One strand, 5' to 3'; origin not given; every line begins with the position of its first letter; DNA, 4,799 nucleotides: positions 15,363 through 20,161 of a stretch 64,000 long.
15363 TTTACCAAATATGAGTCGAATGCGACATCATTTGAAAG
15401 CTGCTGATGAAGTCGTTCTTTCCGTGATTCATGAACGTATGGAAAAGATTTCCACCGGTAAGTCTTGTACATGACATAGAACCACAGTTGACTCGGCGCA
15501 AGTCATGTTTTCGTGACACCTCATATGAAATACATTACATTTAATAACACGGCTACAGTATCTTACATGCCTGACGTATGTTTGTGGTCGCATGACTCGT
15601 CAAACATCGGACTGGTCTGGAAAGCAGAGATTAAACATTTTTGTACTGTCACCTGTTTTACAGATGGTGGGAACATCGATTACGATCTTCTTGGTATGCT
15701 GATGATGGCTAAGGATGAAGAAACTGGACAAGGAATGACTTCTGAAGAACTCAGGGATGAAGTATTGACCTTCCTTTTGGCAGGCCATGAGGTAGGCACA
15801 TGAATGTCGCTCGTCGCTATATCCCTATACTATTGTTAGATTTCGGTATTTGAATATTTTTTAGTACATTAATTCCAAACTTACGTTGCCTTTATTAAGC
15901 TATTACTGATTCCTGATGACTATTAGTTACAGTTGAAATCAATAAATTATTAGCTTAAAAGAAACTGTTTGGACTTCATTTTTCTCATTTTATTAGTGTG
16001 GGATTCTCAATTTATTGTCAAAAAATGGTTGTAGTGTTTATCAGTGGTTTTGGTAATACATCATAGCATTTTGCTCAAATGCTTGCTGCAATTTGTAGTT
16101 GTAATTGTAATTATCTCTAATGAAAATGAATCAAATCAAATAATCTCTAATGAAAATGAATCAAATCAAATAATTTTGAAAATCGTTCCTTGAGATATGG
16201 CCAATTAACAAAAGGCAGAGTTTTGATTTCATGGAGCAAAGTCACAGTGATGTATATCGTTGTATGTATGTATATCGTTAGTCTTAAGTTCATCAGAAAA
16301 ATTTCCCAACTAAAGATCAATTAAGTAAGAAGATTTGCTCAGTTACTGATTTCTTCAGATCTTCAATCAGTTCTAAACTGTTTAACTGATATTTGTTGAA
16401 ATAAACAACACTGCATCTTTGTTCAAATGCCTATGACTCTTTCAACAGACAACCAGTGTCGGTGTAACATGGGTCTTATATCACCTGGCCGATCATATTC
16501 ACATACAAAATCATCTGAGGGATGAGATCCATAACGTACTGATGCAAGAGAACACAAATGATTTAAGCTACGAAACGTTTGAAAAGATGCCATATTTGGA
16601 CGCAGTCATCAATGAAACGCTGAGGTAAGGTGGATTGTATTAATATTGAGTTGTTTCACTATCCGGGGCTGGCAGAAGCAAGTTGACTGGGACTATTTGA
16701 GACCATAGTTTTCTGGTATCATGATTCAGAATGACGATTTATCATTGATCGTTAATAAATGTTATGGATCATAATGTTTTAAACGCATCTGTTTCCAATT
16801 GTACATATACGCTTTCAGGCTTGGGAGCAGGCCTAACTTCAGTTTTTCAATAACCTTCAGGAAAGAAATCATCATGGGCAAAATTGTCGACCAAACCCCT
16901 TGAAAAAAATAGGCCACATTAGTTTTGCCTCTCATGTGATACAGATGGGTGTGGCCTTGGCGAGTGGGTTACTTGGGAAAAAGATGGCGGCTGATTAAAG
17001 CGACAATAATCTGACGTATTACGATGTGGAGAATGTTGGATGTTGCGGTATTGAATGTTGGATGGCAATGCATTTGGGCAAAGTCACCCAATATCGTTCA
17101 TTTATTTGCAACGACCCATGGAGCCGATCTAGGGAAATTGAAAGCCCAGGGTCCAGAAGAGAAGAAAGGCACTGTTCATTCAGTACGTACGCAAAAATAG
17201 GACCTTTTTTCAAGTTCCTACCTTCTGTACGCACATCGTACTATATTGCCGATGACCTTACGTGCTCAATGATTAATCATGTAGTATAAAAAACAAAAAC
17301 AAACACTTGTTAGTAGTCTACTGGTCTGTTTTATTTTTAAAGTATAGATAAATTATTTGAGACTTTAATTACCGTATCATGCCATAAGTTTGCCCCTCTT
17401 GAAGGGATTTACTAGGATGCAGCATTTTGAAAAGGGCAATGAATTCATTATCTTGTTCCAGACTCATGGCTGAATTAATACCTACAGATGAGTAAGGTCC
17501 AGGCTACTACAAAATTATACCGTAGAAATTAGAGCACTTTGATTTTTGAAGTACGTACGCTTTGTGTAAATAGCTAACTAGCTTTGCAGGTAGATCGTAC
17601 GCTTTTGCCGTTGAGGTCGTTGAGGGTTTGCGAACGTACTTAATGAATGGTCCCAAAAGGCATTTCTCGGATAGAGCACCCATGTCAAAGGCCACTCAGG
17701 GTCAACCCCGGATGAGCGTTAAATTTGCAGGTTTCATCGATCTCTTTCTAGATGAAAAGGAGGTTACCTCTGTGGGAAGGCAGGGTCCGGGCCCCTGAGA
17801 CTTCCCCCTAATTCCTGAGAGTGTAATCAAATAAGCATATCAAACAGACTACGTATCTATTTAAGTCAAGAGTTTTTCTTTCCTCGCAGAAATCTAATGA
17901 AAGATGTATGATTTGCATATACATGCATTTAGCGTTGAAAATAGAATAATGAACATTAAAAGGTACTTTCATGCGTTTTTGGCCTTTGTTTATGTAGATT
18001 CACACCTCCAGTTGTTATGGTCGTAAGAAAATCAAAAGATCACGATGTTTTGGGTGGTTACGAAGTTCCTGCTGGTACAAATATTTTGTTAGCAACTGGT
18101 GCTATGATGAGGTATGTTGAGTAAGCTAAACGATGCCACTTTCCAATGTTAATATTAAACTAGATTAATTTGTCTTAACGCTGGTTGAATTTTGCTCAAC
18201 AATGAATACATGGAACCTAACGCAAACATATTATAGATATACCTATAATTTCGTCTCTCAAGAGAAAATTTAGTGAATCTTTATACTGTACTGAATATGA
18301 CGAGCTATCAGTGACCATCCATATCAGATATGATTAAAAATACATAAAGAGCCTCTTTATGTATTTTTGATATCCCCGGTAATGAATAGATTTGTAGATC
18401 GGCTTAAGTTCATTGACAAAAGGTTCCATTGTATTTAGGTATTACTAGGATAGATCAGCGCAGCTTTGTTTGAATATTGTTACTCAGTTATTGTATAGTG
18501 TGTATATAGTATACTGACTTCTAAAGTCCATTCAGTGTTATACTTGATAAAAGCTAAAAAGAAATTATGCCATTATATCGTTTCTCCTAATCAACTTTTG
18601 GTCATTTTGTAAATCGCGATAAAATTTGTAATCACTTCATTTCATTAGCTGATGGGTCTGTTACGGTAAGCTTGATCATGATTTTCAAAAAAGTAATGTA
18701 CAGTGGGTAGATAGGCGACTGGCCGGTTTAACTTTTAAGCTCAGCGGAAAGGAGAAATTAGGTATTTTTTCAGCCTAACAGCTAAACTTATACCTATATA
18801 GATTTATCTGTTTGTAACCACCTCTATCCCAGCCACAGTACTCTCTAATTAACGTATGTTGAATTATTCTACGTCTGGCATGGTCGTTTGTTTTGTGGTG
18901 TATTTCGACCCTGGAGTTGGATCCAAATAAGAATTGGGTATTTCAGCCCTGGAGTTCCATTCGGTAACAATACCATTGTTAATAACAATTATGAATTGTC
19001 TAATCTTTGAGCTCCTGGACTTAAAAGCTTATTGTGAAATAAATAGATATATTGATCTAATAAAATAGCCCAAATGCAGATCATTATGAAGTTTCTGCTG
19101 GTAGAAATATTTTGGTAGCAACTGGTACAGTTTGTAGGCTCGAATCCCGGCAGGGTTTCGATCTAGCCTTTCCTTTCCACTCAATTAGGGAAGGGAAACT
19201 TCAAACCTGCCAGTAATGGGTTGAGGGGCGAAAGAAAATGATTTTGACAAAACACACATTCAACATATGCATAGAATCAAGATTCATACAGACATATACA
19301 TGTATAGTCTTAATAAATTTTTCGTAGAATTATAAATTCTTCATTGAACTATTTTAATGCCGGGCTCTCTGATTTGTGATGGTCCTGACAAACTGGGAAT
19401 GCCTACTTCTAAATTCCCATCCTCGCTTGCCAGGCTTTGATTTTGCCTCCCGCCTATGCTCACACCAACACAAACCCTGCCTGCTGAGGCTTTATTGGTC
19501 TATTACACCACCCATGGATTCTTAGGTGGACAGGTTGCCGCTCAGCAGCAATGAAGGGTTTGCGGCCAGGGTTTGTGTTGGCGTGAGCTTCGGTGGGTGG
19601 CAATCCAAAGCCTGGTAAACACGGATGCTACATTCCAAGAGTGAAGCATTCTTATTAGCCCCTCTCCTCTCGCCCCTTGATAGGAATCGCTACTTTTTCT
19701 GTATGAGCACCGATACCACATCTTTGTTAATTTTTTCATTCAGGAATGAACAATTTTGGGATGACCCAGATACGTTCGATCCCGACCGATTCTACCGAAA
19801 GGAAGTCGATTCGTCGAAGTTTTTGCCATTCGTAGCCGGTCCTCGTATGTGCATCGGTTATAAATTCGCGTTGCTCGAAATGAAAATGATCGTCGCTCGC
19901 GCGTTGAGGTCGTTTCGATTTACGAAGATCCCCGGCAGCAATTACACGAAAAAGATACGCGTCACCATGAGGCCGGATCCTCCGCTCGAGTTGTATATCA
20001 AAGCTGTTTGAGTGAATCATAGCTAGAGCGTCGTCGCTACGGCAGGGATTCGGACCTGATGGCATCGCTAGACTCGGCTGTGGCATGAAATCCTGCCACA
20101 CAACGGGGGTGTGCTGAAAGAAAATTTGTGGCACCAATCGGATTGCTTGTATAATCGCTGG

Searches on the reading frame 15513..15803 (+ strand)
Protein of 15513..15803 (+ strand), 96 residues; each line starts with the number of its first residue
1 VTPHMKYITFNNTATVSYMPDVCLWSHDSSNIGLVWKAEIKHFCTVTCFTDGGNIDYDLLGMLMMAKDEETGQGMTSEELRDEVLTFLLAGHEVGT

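Call 29: search_protein_families(library=pfam, proteins=[window:15513-15803:+], max_evalue=0.01)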
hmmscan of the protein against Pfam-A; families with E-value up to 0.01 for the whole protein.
window:15513-15803:+ (96 aa): 1 family
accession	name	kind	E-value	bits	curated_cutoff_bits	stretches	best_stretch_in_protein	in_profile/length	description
PF00067.27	p450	-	0.00098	18.4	22.8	1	54-93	236-276/462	Cytochrome P450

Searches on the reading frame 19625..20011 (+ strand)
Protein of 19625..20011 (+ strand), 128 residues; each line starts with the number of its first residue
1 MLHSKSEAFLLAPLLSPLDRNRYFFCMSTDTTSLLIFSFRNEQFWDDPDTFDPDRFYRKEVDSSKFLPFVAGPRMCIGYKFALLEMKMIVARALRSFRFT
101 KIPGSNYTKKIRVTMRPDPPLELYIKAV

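Call 29: search_protein_families(library=pfam, proteins=[window:19625-20011:+], max_evalue=0.01)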
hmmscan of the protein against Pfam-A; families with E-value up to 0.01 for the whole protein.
window:19625-20011:+ (128 aa): 1 family
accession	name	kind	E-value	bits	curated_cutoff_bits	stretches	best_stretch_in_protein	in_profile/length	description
PF00067.27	p450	-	6.6e-22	78.3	22.8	1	39-112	371-447/462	Cytochrome P450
